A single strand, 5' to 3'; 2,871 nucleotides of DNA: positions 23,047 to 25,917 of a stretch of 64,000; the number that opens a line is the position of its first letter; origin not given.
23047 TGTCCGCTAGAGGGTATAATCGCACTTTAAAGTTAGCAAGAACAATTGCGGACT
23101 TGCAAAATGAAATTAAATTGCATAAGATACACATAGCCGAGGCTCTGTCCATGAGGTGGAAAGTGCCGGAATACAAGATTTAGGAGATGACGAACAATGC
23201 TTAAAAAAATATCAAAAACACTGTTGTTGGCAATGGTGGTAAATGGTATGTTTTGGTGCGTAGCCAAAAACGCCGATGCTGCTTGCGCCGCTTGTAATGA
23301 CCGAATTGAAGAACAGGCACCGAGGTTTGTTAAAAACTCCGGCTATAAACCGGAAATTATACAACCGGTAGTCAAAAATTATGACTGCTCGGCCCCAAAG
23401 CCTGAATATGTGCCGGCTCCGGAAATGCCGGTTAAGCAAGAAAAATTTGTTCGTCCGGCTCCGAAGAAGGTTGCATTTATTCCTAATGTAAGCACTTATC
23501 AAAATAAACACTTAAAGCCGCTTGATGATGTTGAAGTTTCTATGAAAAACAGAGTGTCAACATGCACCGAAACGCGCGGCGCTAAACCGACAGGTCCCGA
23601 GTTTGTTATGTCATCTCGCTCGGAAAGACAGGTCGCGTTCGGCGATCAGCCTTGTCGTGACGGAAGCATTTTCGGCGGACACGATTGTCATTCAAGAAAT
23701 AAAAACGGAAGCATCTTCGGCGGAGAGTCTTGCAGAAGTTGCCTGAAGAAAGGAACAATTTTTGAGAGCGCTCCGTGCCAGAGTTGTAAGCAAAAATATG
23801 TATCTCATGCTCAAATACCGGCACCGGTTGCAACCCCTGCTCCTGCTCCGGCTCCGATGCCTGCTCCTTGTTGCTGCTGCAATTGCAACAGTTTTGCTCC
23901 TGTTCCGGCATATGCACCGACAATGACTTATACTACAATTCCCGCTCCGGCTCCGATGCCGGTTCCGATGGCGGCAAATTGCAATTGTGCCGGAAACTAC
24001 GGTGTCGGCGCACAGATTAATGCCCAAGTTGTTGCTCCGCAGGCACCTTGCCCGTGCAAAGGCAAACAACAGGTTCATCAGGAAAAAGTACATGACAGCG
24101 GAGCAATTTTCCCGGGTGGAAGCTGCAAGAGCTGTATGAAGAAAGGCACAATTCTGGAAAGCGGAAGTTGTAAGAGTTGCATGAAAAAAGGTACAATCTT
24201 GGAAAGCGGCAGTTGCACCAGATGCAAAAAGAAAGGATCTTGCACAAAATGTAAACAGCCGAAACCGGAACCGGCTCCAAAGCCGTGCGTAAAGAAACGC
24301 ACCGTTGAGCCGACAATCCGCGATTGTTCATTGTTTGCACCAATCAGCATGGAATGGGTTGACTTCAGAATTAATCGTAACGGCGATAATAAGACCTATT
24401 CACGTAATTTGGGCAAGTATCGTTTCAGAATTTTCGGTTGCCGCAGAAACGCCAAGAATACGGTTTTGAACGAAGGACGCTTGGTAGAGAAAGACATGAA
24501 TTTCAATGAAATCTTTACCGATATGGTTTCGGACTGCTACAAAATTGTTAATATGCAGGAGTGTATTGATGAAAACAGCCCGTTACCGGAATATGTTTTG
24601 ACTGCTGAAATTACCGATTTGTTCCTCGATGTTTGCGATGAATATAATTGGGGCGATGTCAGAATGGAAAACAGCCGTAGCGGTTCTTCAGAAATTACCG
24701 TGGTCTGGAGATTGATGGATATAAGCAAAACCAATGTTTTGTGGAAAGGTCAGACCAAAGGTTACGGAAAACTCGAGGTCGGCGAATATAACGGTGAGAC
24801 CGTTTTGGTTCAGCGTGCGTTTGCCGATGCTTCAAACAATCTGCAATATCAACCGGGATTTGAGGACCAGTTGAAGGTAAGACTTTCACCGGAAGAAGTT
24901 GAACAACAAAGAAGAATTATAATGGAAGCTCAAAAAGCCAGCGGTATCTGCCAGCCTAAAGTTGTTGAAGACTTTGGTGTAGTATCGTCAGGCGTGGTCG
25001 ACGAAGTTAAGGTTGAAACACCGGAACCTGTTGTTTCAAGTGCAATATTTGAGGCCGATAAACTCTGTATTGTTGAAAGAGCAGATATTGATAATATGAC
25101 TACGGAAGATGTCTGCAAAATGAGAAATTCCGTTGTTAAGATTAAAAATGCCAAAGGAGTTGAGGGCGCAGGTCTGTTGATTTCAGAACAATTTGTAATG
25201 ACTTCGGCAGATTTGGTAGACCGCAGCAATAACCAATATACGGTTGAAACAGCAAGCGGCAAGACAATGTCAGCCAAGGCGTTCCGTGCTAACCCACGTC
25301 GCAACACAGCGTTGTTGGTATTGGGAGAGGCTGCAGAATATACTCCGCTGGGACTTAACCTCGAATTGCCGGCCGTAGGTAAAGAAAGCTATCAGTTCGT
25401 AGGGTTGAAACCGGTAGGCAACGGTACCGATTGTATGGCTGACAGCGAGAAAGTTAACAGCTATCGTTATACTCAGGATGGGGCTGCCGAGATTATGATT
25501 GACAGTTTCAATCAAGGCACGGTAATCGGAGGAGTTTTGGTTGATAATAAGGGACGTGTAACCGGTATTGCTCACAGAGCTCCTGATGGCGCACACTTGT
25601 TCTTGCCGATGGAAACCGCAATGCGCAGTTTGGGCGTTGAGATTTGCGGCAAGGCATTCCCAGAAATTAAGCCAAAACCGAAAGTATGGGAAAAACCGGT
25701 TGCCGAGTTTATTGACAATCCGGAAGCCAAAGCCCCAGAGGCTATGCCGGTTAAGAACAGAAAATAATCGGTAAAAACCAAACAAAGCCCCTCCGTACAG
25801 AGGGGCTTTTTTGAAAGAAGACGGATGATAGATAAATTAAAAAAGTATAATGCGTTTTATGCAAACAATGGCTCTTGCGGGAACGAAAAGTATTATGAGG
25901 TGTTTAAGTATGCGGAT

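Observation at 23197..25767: Secreted CxxC-repeat protein ending in a dead trypsin-fold domain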

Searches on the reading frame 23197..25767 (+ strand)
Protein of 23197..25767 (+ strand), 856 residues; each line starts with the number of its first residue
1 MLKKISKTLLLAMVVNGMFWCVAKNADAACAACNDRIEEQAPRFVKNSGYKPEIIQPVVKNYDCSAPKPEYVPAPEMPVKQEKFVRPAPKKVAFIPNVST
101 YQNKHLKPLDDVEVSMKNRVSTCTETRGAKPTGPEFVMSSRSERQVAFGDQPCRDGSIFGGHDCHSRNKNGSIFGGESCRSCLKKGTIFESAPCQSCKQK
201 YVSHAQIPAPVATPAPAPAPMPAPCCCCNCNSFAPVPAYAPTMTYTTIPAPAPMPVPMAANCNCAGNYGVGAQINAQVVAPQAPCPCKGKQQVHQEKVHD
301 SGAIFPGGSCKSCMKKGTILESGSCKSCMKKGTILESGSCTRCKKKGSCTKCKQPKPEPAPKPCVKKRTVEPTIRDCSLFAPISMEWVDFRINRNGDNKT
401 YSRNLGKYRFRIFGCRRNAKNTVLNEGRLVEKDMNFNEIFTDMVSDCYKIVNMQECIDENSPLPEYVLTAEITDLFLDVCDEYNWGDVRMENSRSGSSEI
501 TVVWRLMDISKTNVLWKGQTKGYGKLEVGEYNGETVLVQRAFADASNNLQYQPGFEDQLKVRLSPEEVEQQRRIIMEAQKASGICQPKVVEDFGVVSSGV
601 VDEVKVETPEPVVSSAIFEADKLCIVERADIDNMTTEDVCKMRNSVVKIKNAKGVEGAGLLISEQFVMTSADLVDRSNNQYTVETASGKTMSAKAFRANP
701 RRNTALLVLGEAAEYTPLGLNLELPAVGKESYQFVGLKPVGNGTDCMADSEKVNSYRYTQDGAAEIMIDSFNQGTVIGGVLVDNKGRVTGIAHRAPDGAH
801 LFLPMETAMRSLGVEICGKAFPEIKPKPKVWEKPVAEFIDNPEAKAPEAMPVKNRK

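Call 3: search_protein_families(library=pfam, proteins=[window:23197-25767:+], max_evalue=1)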
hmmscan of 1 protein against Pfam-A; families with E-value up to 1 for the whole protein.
window:23197-25767:+ (856 aa): 2 families
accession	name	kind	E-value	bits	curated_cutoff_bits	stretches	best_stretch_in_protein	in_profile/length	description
PF13365.12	Trypsin_2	-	4.7e-09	37.6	27.6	1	657-791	1-144/144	Trypsin-like peptidase domain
PF02736.25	Myosin_N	-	0.15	12.4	27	1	671-694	18-41/45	Myosin N-terminal SH3-like domain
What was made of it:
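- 24319..24954 (+): Middle domain (residues ~375-586): LptE/CsgG/PelC-like alpha/beta fold with six invariant Cys. It carries a conserved, very basic loop (residues 391-432, pI 11.3) that AF2 could not model. No Pfam family (call 3).
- On Pfam PF13365 Trypsin_2 (chymotrypsin-fold peptidase domain): 37.6 bits against a 27.6-bit cutoff, residues 657-791 covering profile positions 1-144 of 144 (call 3).
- On MEROPS S1C / HtrA family (DegP, DegQ, DegS): No PDZ hit in Pfam at E<=1 (call 3).
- On MamO (NF040961): No TauE hit (call 3).
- Closest known: LptE / PelC / CsgG / PqiC. Different: TM-scores are low (0.3-0.5), and there are no Pfam hits to CsgG, LptE or PelC (call 3).
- Checked: Trypsin-like domain: Pfam Trypsin_2 matches residues 657-791 at 37.6 bits, above the 27.6-bit cutoff (call 3).
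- Trypsin fold: Pfam above cutoff (call 3).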

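Call 4: search_protein_families(library=ncbifam, proteins=[window:23197-25767:+], max_evalue=1)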
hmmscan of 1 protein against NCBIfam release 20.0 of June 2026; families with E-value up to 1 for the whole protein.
window:23197-25767:+ (856 aa): 2 families
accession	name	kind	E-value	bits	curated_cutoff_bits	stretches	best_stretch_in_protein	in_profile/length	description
NF033740.0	MarP_fam_protase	equivalog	0.00024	20.3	250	1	618-710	169-265/390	MarP family serine protease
NF040961.1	MamO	equivalog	0.29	9.4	800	0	645-715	88-161/648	magnetosome protein MamO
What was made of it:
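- On MarP family serine protease (NF033740): 20.3 bits (call 4).
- On MamO (NF040961): 9.4 bits (call 4).
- Closest known: HtrA/DegP/DegS/DegQ. Different: NCBIfam scores are far below the family cutoffs (call 4).
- Closest known: MamO. Different: The window protein scores 9.4 bits against the MamO model, whose cutoff is 800 (call 4).
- The NCBIfam MamO score is 9.4 bits against a cutoff of 800 (call 4). There is no similarity to ComEA or other DNA receptors in Pfam or NCBIfam (calls 3, 4).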

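Call 5: search_solved_structures(query=window:23197-25767:+, max_evalue=1, show_alignments=3)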
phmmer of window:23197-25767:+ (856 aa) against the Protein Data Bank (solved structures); distinct sequences matched with E-value up to 1: 4.
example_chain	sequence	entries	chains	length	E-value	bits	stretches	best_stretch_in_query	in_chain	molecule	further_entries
3lt3_A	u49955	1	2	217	0.24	12.6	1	637-723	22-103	POSSIBLE MEMBRANE-ASSOCIATED SERINE PROTEASE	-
3k6z_A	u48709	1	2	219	0.3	12.3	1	637-723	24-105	POSSIBLE MEMBRANE-ASSOCIATED SERINE PROTEASE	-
3k6y_A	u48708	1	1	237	0.33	12.1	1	637-722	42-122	POSSIBLE MEMBRANE-ASSOCIATED SERINE PROTEASE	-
5xon_U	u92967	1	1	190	0.58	11.3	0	33-231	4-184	General transcription elongation factor TFIIS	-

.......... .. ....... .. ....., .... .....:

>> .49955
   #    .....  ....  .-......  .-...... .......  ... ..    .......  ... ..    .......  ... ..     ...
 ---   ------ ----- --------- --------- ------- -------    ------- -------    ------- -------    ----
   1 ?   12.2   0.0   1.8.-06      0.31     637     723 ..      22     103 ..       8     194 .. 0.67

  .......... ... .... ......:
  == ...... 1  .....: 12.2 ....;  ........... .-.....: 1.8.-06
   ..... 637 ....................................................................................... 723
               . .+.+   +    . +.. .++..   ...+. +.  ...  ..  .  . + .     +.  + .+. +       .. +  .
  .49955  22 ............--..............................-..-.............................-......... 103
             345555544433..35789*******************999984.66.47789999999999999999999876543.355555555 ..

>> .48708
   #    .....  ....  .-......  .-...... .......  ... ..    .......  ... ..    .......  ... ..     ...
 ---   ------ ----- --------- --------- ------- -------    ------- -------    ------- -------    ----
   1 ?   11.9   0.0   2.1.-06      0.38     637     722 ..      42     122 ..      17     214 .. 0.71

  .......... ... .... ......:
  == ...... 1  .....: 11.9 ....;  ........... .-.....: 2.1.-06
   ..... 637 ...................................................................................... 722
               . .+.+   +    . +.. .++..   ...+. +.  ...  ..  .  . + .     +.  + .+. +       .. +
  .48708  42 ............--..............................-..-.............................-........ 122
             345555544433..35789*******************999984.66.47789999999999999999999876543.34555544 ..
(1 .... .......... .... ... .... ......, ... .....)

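Call 6: find_homologous_proteins(query=window:23197-25767:+, max_evalue=0.001)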
Query window:23197-25767:+ (856 aa): 912 proteins with E <= 0.001 among 8000 candidates; the best 120 are listed.
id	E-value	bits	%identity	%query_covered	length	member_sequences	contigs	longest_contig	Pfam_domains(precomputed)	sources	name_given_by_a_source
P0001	0.0e+0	1985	100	100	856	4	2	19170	PF13365.13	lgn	-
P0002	0.0e+0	1818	88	100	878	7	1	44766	PF13365.13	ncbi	-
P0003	0.0e+0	1260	69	100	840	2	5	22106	PF13365.13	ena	-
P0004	0.0e+0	1236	67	100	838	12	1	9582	PF13365.13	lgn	-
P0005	5.1e-257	873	57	39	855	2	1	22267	PF13365.13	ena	-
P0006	5.8e-257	873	57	65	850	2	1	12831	PF13365.13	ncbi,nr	ncbi:MAG: hypothetical protein IJ689_06830 [Alphaproteobacteria bacterium]|nr:hypothetical protein [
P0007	1.5e-255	868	57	39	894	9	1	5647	PF13365.13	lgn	-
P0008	9.6e-254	863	60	65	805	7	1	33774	PF13365.13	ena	-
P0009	1.2e-250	852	60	65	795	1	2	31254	PF13365.13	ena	-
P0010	6.8e-250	850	58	43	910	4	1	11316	PF13365.13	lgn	-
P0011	6.8e-249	846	62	38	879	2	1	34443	PF13365.13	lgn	-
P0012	1.1e-246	839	61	37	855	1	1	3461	PF13365.13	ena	-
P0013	2.6e-245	835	53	44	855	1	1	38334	-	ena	-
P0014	3.9e-245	834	55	44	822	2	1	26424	PF13365.13,PF06671.17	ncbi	-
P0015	4.7e-245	834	61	38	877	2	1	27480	PF13365.13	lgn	-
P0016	1.2e-244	832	57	42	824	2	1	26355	PF13365.13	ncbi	-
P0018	4.0e-244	831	55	44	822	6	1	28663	PF13365.13,PF06671.17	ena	-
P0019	1.6e-243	829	60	37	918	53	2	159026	-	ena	-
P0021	5.1e-241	820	54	65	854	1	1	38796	PF13365.13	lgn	-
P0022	6.2e-241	820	56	40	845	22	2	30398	PF13365.13,PF06671.17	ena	-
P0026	4.5e-218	745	46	99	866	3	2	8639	PF13365.13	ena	-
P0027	3.1e-215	735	45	99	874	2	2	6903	PF13365.13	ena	-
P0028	1.1e-214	733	48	80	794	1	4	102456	PF13365.13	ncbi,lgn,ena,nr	ncbi:MAG: trypsin-like peptidase domain-containing protein [Alphaproteobacteria bacterium]|nr:trypsi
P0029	5.9e-212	724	57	59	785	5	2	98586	PF13365.13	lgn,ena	-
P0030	1.1e-208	713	61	60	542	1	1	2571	PF13365.13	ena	-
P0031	1.4e-205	703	42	97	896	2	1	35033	PF13365.13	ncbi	-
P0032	4.0e-191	655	52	65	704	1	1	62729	PF13365.13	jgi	-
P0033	6.0e-189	648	47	44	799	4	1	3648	PF13365.13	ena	-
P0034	1.0e-188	647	47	44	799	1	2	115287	PF13365.13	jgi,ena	-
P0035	1.1e-188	647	47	44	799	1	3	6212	PF13365.13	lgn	-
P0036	1.4e-188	647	47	44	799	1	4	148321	PF13365.13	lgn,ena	-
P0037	1.4e-188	647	47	44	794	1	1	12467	PF13365.13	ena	-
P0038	1.7e-188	647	47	44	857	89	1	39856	PF13365.13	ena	-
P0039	1.9e-188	646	47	44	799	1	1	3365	PF13365.13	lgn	-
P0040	2.0e-188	646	47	44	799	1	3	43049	PF13365.13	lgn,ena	-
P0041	2.0e-188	646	47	44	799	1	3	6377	PF13365.13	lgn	-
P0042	2.0e-188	646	47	44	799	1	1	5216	PF13365.13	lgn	-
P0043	2.3e-188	646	47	44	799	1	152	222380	PF13365.13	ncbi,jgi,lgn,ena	jgi:hypothetical protein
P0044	2.5e-188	646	47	44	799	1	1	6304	PF13365.13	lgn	-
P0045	2.6e-188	646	47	44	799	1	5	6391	PF13365.13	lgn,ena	-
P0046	2.6e-188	646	47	44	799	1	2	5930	PF13365.13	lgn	-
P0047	3.1e-188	646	47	44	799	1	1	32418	PF13365.13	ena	-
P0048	3.7e-188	646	47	44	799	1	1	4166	PF13365.13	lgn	-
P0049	4.4e-188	645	47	44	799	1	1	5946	PF13365.13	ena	-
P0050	4.6e-188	645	47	44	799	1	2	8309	PF13365.13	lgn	-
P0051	4.6e-188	645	47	44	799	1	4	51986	PF13365.13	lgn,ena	-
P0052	4.9e-188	645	47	44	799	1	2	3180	PF13365.13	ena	-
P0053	4.9e-188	645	47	44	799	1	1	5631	PF13365.13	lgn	-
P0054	5.1e-188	645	46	44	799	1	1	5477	PF13365.13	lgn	-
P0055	5.2e-188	645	47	44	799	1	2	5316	PF13365.13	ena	-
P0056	5.3e-188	645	47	44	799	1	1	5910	PF13365.13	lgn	-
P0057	5.7e-188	645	47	44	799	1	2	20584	PF13365.13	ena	-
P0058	5.8e-188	645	47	44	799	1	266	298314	PF13365.13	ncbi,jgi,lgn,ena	-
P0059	5.9e-188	645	47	44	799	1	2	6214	PF13365.13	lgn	-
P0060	6.0e-188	645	46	44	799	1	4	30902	PF13365.13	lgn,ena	-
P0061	6.2e-188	645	47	44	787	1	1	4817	PF13365.13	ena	-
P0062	6.3e-188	645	47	44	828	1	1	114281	PF13365.13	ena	-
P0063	6.4e-188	645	47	44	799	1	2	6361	PF13365.13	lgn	-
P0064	6.4e-188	645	47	44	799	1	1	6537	PF13365.13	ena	-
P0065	6.9e-188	645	47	44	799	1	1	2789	PF13365.13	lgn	-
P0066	6.9e-188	645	47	44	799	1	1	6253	PF13365.13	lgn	-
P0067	7.0e-188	645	46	44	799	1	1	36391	PF13365.13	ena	-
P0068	7.1e-188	645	52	37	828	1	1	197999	PF13365.13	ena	-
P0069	7.1e-188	645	52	37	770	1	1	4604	PF13365.13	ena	-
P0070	7.2e-188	645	52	66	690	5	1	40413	PF13365.13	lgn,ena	-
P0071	7.5e-188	645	47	44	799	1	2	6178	PF13365.13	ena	-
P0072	7.5e-188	645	52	37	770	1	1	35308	PF13365.13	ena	-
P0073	7.8e-188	644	47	44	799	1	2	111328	PF13365.13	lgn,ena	-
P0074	8.0e-188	644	47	44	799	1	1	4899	PF13365.13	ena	-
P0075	8.5e-188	644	47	44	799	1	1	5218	PF13365.13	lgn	-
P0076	8.6e-188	644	46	44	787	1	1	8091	PF13365.13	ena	-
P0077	9.0e-188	644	47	44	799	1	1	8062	PF13365.13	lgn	-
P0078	9.4e-188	644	46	44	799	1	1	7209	PF13365.13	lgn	-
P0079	9.6e-188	644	47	44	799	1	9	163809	PF13365.13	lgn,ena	-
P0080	1.0e-187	644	47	44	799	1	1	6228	PF13365.13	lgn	-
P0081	1.0e-187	644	46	44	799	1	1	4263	PF13365.13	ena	-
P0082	1.0e-187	644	47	44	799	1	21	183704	PF13365.13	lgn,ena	-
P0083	1.0e-187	644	47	44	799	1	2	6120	PF13365.13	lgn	-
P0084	1.0e-187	644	47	44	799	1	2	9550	PF13365.13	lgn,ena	-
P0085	1.1e-187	644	47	44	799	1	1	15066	PF13365.13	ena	-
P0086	1.2e-187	644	47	44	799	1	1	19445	PF13365.13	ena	-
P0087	1.2e-187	644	47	44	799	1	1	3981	PF13365.13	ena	-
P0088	1.2e-187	644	47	44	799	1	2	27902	PF13365.13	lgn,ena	-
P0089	1.2e-187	644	47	44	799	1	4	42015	PF13365.13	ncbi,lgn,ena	-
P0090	1.3e-187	644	47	44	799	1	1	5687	PF13365.13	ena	-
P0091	1.3e-187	644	46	44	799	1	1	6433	PF13365.13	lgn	-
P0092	1.3e-187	644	47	44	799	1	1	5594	PF13365.13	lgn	-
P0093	1.3e-187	644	52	38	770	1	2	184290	PF13365.13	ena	-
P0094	1.4e-187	644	46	44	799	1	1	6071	PF13365.13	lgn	-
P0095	1.5e-187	644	47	44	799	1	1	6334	PF13365.13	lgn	-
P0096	1.5e-187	644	47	44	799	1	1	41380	PF13365.13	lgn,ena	-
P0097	1.6e-187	643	47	44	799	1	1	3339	PF13365.13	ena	-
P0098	1.8e-187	643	46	44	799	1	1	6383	PF13365.13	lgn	-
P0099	1.8e-187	643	47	44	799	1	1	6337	PF13365.13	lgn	-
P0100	1.8e-187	643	47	44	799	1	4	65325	PF13365.13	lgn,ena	-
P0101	1.8e-187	643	46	44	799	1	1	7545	PF13365.13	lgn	-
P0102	1.9e-187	643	46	44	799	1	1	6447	PF13365.13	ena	-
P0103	1.9e-187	643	47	44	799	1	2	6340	PF13365.13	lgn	-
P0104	1.9e-187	643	47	44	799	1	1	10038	PF13365.13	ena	-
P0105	2.0e-187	643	47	44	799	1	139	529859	PF13365.13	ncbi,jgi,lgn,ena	jgi:hypothetical protein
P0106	2.0e-187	643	47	44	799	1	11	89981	PF13365.13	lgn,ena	-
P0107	2.1e-187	643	46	44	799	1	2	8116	PF13365.13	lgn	-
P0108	2.1e-187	643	47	44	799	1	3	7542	PF13365.13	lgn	-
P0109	2.2e-187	643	46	44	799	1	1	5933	PF13365.13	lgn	-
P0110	2.2e-187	643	46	44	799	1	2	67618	PF13365.13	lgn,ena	-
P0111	2.2e-187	643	46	44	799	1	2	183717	PF13365.13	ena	-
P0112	2.3e-187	643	46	44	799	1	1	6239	PF13365.13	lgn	-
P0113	2.3e-187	643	47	44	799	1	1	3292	PF13365.13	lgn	-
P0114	2.3e-187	643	46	44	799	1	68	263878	PF13365.13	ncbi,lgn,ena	-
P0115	2.4e-187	643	52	37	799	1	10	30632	PF13365.13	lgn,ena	-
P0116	2.4e-187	643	46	44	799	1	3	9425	PF13365.13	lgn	-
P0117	2.4e-187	643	46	44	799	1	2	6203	PF13365.13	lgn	-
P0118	2.4e-187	643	46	44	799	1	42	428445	PF13365.13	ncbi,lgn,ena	-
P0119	2.4e-187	643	51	38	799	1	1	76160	PF13365.13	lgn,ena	-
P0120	2.4e-187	643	46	44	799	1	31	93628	PF13365.13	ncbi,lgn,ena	-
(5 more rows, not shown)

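Call 16: find_encoding_contigs(protein=P0058, flank=6000, max_places=3)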
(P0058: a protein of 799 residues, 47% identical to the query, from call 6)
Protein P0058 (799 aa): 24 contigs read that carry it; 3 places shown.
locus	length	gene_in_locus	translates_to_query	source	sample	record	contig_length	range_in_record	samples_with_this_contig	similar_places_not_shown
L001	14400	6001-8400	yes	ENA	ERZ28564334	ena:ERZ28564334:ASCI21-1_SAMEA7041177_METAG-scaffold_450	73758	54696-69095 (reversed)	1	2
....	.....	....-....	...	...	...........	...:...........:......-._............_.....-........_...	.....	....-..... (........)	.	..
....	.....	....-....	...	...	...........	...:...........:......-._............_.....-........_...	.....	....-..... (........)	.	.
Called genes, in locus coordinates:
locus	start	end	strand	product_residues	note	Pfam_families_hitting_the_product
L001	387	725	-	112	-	-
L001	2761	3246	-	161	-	PF01281:Ribosomal_L9_N, PF03948:Ribosomal_L9_C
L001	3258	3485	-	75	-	PF01084:Ribosomal_S18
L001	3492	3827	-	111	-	PF01250:Ribosomal_S6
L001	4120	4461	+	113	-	-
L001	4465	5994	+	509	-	PF13541:ChlI, PF00158:Sigma54_activat (faint), PF00493:MCM (faint), PF01078:Mg_chelatase, PF07728:AAA_5 (weak), PF13335:Mg_chelatase_C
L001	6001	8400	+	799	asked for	PF13365:Trypsin_2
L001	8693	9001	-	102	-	-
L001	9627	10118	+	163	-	-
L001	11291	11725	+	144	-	PF04138:GtrA_DPMS_TM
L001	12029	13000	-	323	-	PF02661:Fic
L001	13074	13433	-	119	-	PF00462:Glutaredoxin (weak), PF03960:ArsC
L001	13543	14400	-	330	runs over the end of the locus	PF00959:Phage_lysozyme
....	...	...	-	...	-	-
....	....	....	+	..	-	-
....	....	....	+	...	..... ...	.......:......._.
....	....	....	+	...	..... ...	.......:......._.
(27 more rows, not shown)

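Call 34: search_protein_families(library=pfam, proteins=[P0014, P0019, P0058, P0032], max_evalue=1)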
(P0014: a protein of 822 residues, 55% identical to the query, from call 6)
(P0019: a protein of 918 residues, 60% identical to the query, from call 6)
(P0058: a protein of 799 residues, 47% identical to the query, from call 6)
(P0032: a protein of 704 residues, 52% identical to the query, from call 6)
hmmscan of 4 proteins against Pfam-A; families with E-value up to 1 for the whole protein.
P0014 (822 aa): 5 families
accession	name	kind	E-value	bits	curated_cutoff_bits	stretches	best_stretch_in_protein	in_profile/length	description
PF13365.12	Trypsin_2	-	8.5e-09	36.7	27.6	1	627-754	3-144/144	Trypsin-like peptidase domain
PF06671.16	DUF1174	-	9.3e-06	25.7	19.7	2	505-524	4-22/25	Repeat of unknown function (DUF1174)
PF13634.11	Nucleoporin_FG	-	0.00052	21.2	32.2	1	150-217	9-76/90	Nucleoporin FG repeat region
PF00089.32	Trypsin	-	0.0058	16.9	20.6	1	615-707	16-129/220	Trypsin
PF02736.25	Myosin_N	-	0.01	16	27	1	639-663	18-42/45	Myosin N-terminal SH3-like domain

P0019 (918 aa): 0 families

P0058 (799 aa): 2 families
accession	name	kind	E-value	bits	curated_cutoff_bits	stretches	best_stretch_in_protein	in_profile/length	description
PF13365.12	Trypsin_2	-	1.5e-08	35.9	27.6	1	593-729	1-144/144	Trypsin-like peptidase domain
PF22062.2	DPOA2_OB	-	0.15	12.5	27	0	483-508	76-101/109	DNA polymerase alpha subunit B, OB domain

P0032 (704 aa): 1 family
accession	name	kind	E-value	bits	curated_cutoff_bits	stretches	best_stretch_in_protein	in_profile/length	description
PF13365.12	Trypsin_2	-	6.3e-10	40.4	27.6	1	501-635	1-144/144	Trypsin-like peptidase domain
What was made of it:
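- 24955..25053 (+): Acidic linker (residues 587-619) with the invariant motif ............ The motif is expanded into long repeat arrays in many homologues but is single here. DUF1174 repeat hit in P0014 (call 34).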

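Call 66: search_protein_families(library=padloc, proteins=[window:23197-25767:+], max_evalue=0.01)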
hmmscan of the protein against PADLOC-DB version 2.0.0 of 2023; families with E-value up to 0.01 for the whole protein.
window:23197-25767:+ (856 aa): 3 families
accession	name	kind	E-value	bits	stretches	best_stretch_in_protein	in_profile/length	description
PDLC02960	RT-Protease_XI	-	4.2e-06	24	1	635-806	329-498/506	single gene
PDLC02959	RT-Protease_XI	-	0.00012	19.1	1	633-804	329-500/510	single gene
PDLC02159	Avs1b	-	0.00015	17.2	1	641-734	5-103/1924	-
